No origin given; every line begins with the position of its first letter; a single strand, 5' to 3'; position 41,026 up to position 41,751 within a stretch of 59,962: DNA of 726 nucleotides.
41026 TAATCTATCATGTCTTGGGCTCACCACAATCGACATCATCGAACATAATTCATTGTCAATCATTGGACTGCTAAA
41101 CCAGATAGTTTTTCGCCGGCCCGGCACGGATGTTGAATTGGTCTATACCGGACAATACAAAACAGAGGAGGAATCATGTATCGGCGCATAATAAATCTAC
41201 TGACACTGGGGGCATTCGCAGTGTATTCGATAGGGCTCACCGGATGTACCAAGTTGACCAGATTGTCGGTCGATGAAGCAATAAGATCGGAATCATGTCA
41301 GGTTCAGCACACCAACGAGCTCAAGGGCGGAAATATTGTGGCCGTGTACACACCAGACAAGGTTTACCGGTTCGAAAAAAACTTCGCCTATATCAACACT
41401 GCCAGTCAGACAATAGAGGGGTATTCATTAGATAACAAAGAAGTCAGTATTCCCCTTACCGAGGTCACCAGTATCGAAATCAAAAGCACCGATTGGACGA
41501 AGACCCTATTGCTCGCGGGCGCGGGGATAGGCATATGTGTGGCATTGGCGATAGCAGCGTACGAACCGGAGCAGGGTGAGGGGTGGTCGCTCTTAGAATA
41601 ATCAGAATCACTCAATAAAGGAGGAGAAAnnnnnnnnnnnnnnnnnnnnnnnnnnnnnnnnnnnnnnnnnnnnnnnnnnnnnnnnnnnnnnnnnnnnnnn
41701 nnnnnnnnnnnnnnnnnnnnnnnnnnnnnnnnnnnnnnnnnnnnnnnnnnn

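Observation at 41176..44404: Five-gene tandem array of paralogous lipoproteins built from an unrecognised ~45-aa module, with both an N-terminal lipobox and a C-terminal helix plus Trp tail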

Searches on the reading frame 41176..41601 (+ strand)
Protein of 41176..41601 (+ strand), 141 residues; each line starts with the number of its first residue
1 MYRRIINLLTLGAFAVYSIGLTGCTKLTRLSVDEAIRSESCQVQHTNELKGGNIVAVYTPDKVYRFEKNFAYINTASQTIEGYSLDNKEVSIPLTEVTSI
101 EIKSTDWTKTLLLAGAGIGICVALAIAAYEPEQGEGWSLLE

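Call 3: search_protein_families(library=pfam, proteins=[window:41176-41601:+], max_evalue=1)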
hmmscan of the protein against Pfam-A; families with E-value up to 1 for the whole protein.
window:41176-41601:+ (141 aa): 1 family
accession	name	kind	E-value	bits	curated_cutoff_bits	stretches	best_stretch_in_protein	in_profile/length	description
PF19762.4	DUF6249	-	0.14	12.6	33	1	98-128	51-77/104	Domain of unknown function (DUF6249)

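Call 4: search_protein_families(library=ncbifam, proteins=[window:41176-41601:+], max_evalue=1)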
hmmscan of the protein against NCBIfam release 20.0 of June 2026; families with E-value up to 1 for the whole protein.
window:41176-41601:+ (141 aa): 0 families

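Call 8: find_homologous_proteins(query=A1, max_evalue=0.001)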
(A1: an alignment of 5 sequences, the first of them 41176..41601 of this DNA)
Query A1 (5 sequences) (141 aa, profile of the alignment): 4 proteins with E <= 0.001 among 8000 candidates.
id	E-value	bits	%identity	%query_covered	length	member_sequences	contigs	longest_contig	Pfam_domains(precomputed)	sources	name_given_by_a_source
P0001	1.5e-88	314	30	42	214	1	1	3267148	-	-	-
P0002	7.3e-71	256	26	72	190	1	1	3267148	-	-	-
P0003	2.8e-47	179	100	100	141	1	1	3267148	-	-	-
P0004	4.0e-35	139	78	97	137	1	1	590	-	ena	-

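Call 15: search_protein_representatives(alignment_id=A1)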
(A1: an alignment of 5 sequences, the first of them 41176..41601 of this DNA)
Query: 5 sequences, 211 profile positions. Proteins with E-value up to 0.001 (for the whole library): 380; up to 1e-10: 90; up to 1e-30: 17. The best 150 are listed.
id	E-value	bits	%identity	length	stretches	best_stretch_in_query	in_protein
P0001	4.9e-89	313.6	-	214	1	1-208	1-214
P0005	4.7e-78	277.7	-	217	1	10-209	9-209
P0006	4.6e-74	264.7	-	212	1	1-208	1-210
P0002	2.3e-71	255.8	-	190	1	30-210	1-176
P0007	5.8e-58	212.1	-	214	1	1-198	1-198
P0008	5.4e-55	202.4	-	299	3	30-195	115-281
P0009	3.9e-53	196.3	-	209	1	13-200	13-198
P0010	1.2e-50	188.1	-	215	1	1-204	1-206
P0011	2.5e-50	187.1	-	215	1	1-204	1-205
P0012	2.6e-50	187.1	-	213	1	1-207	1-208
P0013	6.3e-50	185.8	-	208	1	1-206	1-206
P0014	2.0e-49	184.2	-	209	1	13-200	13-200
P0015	1.1e-47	178.4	-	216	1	1-199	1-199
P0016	4.7e-46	173.2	-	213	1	1-206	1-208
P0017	9.4e-45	168.9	-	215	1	1-209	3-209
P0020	9.6e-26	106.8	-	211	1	1-208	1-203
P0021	3.8e-25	104.8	-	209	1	1-195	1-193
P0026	2.3e-21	92.5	-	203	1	8-191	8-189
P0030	1.9e-19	86.2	-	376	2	39-183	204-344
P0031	2.4e-19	85.9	-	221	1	1-195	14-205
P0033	8.0e-19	84.2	-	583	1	1-198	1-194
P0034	1.3e-18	83.5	-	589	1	13-198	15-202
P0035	3.2e-18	82.2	-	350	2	1-87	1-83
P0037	1.2e-17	80.3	-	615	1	13-201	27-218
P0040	1.2e-16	77.0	-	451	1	4-195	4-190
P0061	1.5e-13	67.0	-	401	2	27-208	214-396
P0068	1.1e-12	64.2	-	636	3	1-87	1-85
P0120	2.0e-09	53.5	-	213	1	4-187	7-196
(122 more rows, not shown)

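Call 18: search_protein_families(library=pfam, proteins=[P0033, P0034, P0037, P0068, P0040, P0030, P0061, P0020, P0026, P0035], max_evalue=0.1)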
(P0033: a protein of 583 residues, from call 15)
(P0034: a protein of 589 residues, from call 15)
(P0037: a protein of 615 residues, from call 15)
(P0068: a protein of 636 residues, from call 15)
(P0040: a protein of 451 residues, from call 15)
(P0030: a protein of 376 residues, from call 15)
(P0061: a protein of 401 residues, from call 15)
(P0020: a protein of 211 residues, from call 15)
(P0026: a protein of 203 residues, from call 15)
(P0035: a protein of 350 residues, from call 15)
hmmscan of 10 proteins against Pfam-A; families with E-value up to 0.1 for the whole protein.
P0033 (583 aa): 0 families

P0034 (589 aa): 0 families

P0037 (615 aa): 0 families

P0068 (636 aa): 1 family
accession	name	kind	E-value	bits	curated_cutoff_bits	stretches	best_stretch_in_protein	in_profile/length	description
PF11197.13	DUF2835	-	0.064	13.6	25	0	52-89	9-46/71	Protein of unknown function (DUF2835)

P0040 (451 aa): 0 families

P0030 (376 aa): 0 families

P0061 (401 aa): 0 families

P0020 (211 aa): 1 family
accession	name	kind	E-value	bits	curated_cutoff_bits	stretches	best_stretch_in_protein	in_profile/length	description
PF20082.4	DUF6476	-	0.052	13.9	24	0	117-143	61-87/91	Family of unknown function (DUF6476)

P0026 (203 aa): 0 families

P0035 (350 aa): 1 family
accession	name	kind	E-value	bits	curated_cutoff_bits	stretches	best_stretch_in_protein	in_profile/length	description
PF04945.19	YHS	-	0.013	15.9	30.3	1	255-274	11-30/47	YHS domain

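Call 19: search_protein_families(library=ncbifam, proteins=[P0033, P0034, P0037, P0068, P0040, P0030, P0061, P0020, P0026, P0035], max_evalue=0.1)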
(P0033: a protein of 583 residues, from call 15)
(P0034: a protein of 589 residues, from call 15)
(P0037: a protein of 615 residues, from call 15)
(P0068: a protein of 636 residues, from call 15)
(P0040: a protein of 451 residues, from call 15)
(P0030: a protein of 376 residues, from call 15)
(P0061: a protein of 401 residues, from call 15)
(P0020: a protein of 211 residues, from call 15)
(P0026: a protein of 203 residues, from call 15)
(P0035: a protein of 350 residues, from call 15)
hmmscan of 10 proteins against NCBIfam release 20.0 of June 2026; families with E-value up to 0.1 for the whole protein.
P0033 (583 aa): 0 families

P0034 (589 aa): 0 families

P0037 (615 aa): 0 families

P0068 (636 aa): 0 families

P0040 (451 aa): 0 families

P0030 (376 aa): 1 family
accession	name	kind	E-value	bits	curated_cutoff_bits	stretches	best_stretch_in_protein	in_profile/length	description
TIGR02059.1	swm_rep_I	domain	0.056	13.6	40.1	0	43-97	35-85/101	cyanobacterial long protein repeat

P0061 (401 aa): 1 family
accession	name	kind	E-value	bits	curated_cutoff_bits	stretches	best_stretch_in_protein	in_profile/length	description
NF053835.1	PDIAV_lipo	equivalog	0.0014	18.1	90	1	1-46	1-46/458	PDIAV motif-containing lipoprotein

P0020 (211 aa): 0 families

P0026 (203 aa): 1 family
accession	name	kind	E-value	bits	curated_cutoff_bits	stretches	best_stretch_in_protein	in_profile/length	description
NF033216.1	lipo_YgdI_YgdR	subfamily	0.016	15.1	42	0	125-149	34-56/71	YgdI/YgdR family lipoprotein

P0035 (350 aa): 1 family
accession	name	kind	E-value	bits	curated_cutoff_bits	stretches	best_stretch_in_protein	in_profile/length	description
NF047939.1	PantTportPanS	equivalog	0.012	15.3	400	0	200-245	157-202/299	ketopantoate/pantoate/pantothenate transporter PanS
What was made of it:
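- On DUF903 / YgdI-YgdR lipoproteins (PF06004, NF033216): One relative, P0026, hits NF033216 at E 0.016 with 15 bits against a cut-off of 42 (call 19).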

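Call 33: find_encoding_contigs(protein=P0021, flank=10000)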
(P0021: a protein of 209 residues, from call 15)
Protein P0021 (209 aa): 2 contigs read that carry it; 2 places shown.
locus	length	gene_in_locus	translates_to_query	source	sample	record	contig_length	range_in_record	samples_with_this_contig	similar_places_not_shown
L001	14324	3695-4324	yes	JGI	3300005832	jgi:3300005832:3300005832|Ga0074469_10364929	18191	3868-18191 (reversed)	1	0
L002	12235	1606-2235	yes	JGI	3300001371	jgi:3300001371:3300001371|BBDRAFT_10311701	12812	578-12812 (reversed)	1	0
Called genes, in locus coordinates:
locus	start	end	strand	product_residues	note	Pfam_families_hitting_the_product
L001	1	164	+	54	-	?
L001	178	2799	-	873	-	PF00069:Pkinase, PF01636:APH (faint), PF07714:PK_Tyr_Ser-Thr, PF03109:ABC1, PF00515:TPR_1 (faint), PF07719:TPR_2 (faint), PF13414:TPR_11 (faint), PF13428:TPR_14 (faint)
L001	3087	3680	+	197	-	-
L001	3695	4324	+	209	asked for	-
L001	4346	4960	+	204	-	-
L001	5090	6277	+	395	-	PF00291:PALP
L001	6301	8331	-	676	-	PF12969:DUF3857 (weak)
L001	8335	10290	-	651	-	PF12969:DUF3857, PF01841:Transglut_core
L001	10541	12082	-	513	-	PF00939:Na_sulph_symp, PF03600:CitMHS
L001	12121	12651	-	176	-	PF00571:CBS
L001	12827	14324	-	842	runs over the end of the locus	PF01326:PPDK_N, PF00391:PEP-utilizers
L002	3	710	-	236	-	?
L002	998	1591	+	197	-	-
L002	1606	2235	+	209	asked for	-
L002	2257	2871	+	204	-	-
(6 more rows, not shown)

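Call 34: find_encoding_contigs(protein=P0005, flank=5000)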
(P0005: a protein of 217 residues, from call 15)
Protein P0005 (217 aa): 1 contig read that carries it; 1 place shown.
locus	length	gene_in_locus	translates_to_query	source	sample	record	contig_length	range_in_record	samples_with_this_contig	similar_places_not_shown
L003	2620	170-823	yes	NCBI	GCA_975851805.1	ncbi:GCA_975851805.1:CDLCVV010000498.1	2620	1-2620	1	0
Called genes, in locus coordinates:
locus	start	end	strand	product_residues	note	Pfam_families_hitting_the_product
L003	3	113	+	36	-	?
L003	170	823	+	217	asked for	-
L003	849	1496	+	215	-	-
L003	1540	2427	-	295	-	PF00561:Abhydrolase_1, PF12146:Hydrolase_4, PF12697:Abhydrolase_6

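Call 35: find_encoding_contigs(protein=P0006, flank=5000)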
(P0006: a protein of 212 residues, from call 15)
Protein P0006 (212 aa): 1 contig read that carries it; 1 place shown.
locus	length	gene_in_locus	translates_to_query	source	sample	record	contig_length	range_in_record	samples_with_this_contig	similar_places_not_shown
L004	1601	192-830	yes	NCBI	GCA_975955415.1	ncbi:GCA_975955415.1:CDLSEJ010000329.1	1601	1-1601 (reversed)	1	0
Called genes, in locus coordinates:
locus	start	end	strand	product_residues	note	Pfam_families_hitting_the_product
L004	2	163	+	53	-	?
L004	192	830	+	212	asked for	-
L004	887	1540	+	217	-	-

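Call 47: predict_structure(alignment_id=A6)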
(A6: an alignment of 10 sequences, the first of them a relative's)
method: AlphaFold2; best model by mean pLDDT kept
length: 214 residues; sequences in the alignment: 10
mean_pLDDT: 81.0   pTM: 0.55
mean pLDDT of the five models: 81.0, 80.2, 78.5, 77.6, 77.5
residues with pLDDT >= 90: 83; 70-90: 81; 50-70: 43; < 50: 7
segments of 3 or more residues with pLDDT < 50: 209-214
pLDDT, mean of each block of 10 residues (from residue 1): 58 67 59 80 86 97 93 95 96 95 91 90 75 91 80 86 90 86 66 75 62 41
secondary structure, 60 per line:
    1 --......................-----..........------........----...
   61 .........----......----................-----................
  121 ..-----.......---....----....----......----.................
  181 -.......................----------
elements in order: H3-24 E30-36 E46-53 E58-69 E74-79 E84-88 E92-99 E105-109 H110-122 E128-134 E138-141 E146-149 E154-159 E164-168 E172-180 H182-204
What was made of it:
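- The G4 model has mean pLDDT 81 and shows two barrels (call 47).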

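Call 50: fold_search(model_id=the predicted structure, library=pdb)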
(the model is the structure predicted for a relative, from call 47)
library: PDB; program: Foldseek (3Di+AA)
matches with E <= 10: 653; with E <= 0.001: 0
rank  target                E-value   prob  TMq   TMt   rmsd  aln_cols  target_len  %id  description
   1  5nei                  9.0e-03  0.38  0.16  0.15  16.1       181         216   14  The structure of the polo-box domain (PBD) of polo-like kinase 1 (Plk1) in complex with JES107 (released 2018-02-21)
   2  9f0y_H                3.6e-02  0.44  0.18  0.08  16.5       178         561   12  CryoEM structure of the F plasmid relaxosome with TraI in its TE mode, derived from the ss-27_+8ds+9_+143-R Locally-re (released 2025-06-04)
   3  7cbm_L                5.3e-02  0.16  0.15  0.13  15.0       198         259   13  Cryo-EM structure of the flagellar distal rod with partial hook from Salmonella (released 2021-04-28)
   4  4hco_A                5.6e-02  0.30  0.17  0.17  16.1       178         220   14  Human Plk1-PBD in complex with Thymoquinone at the phophopeptide binding site (released 2012-10-10)
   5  9f0z_H                6.2e-02  0.23  0.18  0.08  16.6       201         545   12  CryoEM structure of the F plasmid relaxosome with truncated TraI1-863 in its TE mode, derived from the ss-27_+8ds+9_+1 (released 2025-06-04)
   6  5n8o_A                7.8e-02  0.23  0.17  0.03  16.9       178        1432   13  Cryo EM structure of the conjugative relaxase TraI of the F/R1 plasmid system (released 2017-05-03)
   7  9f12_H                8.2e-02  0.28  0.18  0.08  16.4       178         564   12  CryoEM structure of the F plasmid relaxosome with oriT DNA ss-27_-3ds-2_+143 and TraI its TE mode, derived from ss-27_ (released 2025-06-04)
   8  9fhl_E                8.7e-02  0.35  0.18  0.17  13.3       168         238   10  High-resolution cryo-EM structure of Saccharolobus solfataricus 30S ribosomal subunit bound to mRNA and initiator tRNA (released 2025-01-15)
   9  9f10_H                9.7e-02  0.23  0.18  0.08  17.3       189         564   13  CryoEM structure of the F plasmid relaxosome with TraI in its TE mode, without accessory protein TraM. Derived from th (released 2025-06-04)
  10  9f0x_H                1.0e-01  0.16  0.16  0.14  16.6       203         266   12  CryoEM structure of the F plasmid relaxosome in its pre-initiation state, derived from the ds-27_+143-R Locally-refine (released 2025-06-04)
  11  4l0j                  1.1e-01  0.23  0.18  0.18  16.6       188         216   13  Structure of a translocation signal domain mediating conjugative transfer by type IV secretion systems (released 2013-06-19)
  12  9jqo_A                1.1e-01  0.13  0.16  0.15  15.1       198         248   12  Polyrod formed by FlgG (G65V) from the Salmonella TH26292 strain (released 2026-02-04)
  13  8ye8_B                1.2e-01  0.28  0.17  0.26  14.8       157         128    9  Crystal structure of mouse BAHCC1 TTD domain in complex with H4K20me1 peptide (released 2025-07-16)
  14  3met_B                1.4e-01  0.16  0.16  0.18  16.4       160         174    8  Crystal structure of SGF29 in complex with H3K4me2 (released 2010-04-28)
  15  9f11_H                1.8e-01  0.18  0.18  0.08  16.7       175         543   12  CryoEM structure of the F plasmid relaxosome with oriT DNA ss-27_+3ds+4_+143 and TraI its TE mode, derived from ss-27_ (released 2025-06-04)
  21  2rb6_A                2.5e-01  0.99  0.21  0.69   3.2        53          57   19  X-Ray structure of the protein Q8EI81. Northeast Structural Genomics Consortium target SoR78A (released 2007-10-23)
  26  2rb6_B                3.0e-01  0.98  0.20  0.66   3.2        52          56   21  X-Ray structure of the protein Q8EI81. Northeast Structural Genomics Consortium target SoR78A (released 2007-10-23)
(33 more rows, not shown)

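Call 64: find_related_loci(query=A11, collection=metagenome_contigs, flank=8000)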
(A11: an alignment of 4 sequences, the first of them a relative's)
Query A11 (209 aa) in metagenome_contigs; peptide patterns used: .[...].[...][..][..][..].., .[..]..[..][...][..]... (x = any residue, [..] = any of these).
590 stretches matched a pattern; 4 encode a relative of the query (tblastn E <= 1e-3); 4 distinct loci.
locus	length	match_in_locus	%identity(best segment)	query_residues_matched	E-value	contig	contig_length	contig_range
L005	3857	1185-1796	33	1-205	1e-39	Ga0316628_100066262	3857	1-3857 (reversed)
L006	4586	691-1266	35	1-194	3e-39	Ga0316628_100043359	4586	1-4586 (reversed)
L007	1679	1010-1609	32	1-199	1e-31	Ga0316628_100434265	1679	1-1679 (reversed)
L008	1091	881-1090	41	1-70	6e-16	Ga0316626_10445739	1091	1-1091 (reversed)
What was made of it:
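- Tried and rejected: It gave only four short contigs (call 64).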

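Call 67: search_protein_families(library=pfam, proteins=[L001:3087-3680:+], max_evalue=0.00001)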
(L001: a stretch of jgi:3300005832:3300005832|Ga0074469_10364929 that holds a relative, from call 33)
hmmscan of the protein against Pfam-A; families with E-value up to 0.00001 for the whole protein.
L001:3087-3680:+ (197 aa): 0 families

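Call 75: predict_structure(alignment_id=A1)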
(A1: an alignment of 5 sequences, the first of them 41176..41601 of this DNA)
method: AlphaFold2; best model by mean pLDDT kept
length: 141 residues; sequences in the alignment: 5
mean_pLDDT: 64.3   pTM: 0.47
mean pLDDT of the five models: 64.3, 63.9, 60.8, 60.5, 57.1
residues with pLDDT >= 90: 0; 70-90: 54; 50-70: 61; < 50: 26
segments of 3 or more residues with pLDDT < 50: 39-51, 131-141
pLDDT, mean of each block of 10 residues (from residue 1): 56 58 65 62 39 75 77 77 81 84 67 61 59 42 35
secondary structure, 60 per line:
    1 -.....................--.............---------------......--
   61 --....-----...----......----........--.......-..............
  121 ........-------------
elements in order: H2-22 E25-31 H32-37 E53-58 E63-66 E72-74 E79-84 E89-93 E99-105 H107-128
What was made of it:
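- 41176..41601 (+): G1: 141-aa one-module member. Signal peptide and lipobox LTGC (aa 1-24), module at aa 52-104 (41329-41487), TM helix about aa 109-128 (41500-41559), tail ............. AlphaFold2 model in call 75.
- The G1 module has pLDDT 75-84 (call 75).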

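Call 77: fold_search(model_id=the predicted structure, library=pdb)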
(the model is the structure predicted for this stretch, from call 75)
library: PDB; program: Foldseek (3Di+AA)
matches with E <= 10: 598; with E <= 0.001: 0
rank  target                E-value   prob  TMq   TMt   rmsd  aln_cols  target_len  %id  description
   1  2k57_MODEL_1_A        1.9e-02  1.00  0.31  0.71   2.4        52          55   15  Solution NMR Structure of Putative Lipoprotein from Pseudomonas syringae Gene Locus PSPTO2350. Northeast Struc (released 2008-09-30)
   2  2rb6_B                2.1e-02  1.00  0.30  0.66   2.8        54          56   20  X-Ray structure of the protein Q8EI81. Northeast Structural Genomics Consortium target SoR78A (released 2007-10-23)
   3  7s77_B                3.3e-02  0.16  0.18  0.07  20.1       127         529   18  Crystal structure of the G391V variant of human PGM-1 (released 2022-05-04)
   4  2ph0_A                3.6e-02  0.51  0.26  0.23   7.1        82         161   12  Crystal structure of the Q6D2T7_ERWCT protein from Erwinia carotovora. NESG target EwR41. (released 2007-04-24)
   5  2rb6_A                4.9e-02  0.99  0.28  0.62   2.2        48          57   23  X-Ray structure of the protein Q8EI81. Northeast Structural Genomics Consortium target SoR78A (released 2007-10-23)
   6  9f0y_H                4.9e-02  0.63  0.29  0.10   6.4        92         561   10  CryoEM structure of the F plasmid relaxosome with TraI in its TE mode, derived from the ss-27_+8ds+9_+143-R Locally-re (released 2025-06-04)
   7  2m0o_MODEL_1_A        5.6e-02  0.85  0.26  0.42   7.5        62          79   13  The solution structure of human PHF1 in complex with H3K36me3 (released 2013-01-16)
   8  2d6f_A                6.0e-02  0.92  0.28  0.11   6.2        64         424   11  Crystal structure of Glu-tRNA(Gln) amidotransferase in the complex with tRNA(Gln) (released 2006-07-11)
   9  2ra2_D                6.8e-02  0.99  0.30  0.68   2.8        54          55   15  X-Ray structure of the Q7CPV8 protein from Salmonella typhimurium at the resolution 1.9 A. Northeast Structural Genomi (released 2007-10-09)
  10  8h43_C                6.8e-02  0.82  0.24  0.49   5.1        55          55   13  Crystal structure of PHF1 Tudor domain in complex with hit 1 (released 2023-10-18)
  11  3fif_A                7.3e-02  0.99  0.29  0.68   1.6        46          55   13  Crystal structure of the ygdR protein from E.coli. Northeast Structural Genomics target ER382A. (released 2009-01-06)
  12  2ph0_B                7.3e-02  0.35  0.25  0.23   7.1        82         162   12  Crystal structure of the Q6D2T7_ERWCT protein from Erwinia carotovora. NESG target EwR41. (released 2007-04-24)
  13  9f0z_H                7.8e-02  0.41  0.27  0.09   6.9        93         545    8  CryoEM structure of the F plasmid relaxosome with truncated TraI1-863 in its TE mode, derived from the ss-27_+8ds+9_+1 (released 2025-06-04)
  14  3bdu_A                8.8e-02  0.99  0.30  0.71   2.9        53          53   13  Crystal structure of protein Q6D8G1 at the resolution 1.9 A. Northeast Structural Genomics Consortium target EwR22A. (released 2007-11-27)
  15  8h43_B                8.8e-02  0.75  0.24  0.48   5.6        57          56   12  Crystal structure of PHF1 Tudor domain in complex with hit 1 (released 2023-10-18)
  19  3fif_C                1.1e-01  0.99  0.30  0.68   2.6        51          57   12  Crystal structure of the ygdR protein from E.coli. Northeast Structural Genomics target ER382A. (released 2009-01-06)
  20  2ra2_E                1.1e-01  0.99  0.29  0.69   2.1        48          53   12  X-Ray structure of the Q7CPV8 protein from Salmonella typhimurium at the resolution 1.9 A. Northeast Structural Genomi (released 2007-10-09)
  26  2ra2_C                1.3e-01  0.96  0.29  0.64   2.9        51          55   16  X-Ray structure of the Q7CPV8 protein from Salmonella typhimurium at the resolution 1.9 A. Northeast Structural Genomi (released 2007-10-09)
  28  2ra2_B                1.4e-01  0.96  0.30  0.63   3.7        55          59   14  X-Ray structure of the Q7CPV8 protein from Salmonella typhimurium at the resolution 1.9 A. Northeast Structural Genomi (released 2007-10-09)
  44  3fif_B                1.8e-01  0.97  0.30  0.69   2.5        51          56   12  Crystal structure of the ygdR protein from E.coli. Northeast Structural Genomics target ER382A. (released 2009-01-06)
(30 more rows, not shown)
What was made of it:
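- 41176..41601 (+): Top Foldseek matches are DUF903 structures (call 77).
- On DUF903 / YgdI-YgdR lipoproteins (PF06004, NF033216): Foldseek matches to 2k57, 2rb6, 2ra2, 3fif and 3bdu have probability 0.99-1.0, TM 0.62-0.71 and rmsd 1.6-2.9 A (calls 50, 77).
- Closest known: DUF903 / YgdI-YgdR family lipoproteins. Same: These structures are the top Foldseek matches at probability 0.99-1.0 and TM about 0.7 (calls 50, 77).
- Foldseek's best local matches are 2k57, 2rb6, 2ra2, 3fif and 3bdu, at probability 0.99-1.0, TM 0.62-0.71 and rmsd 1.6-2.9 A over 46-54 columns (calls 50, 77).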
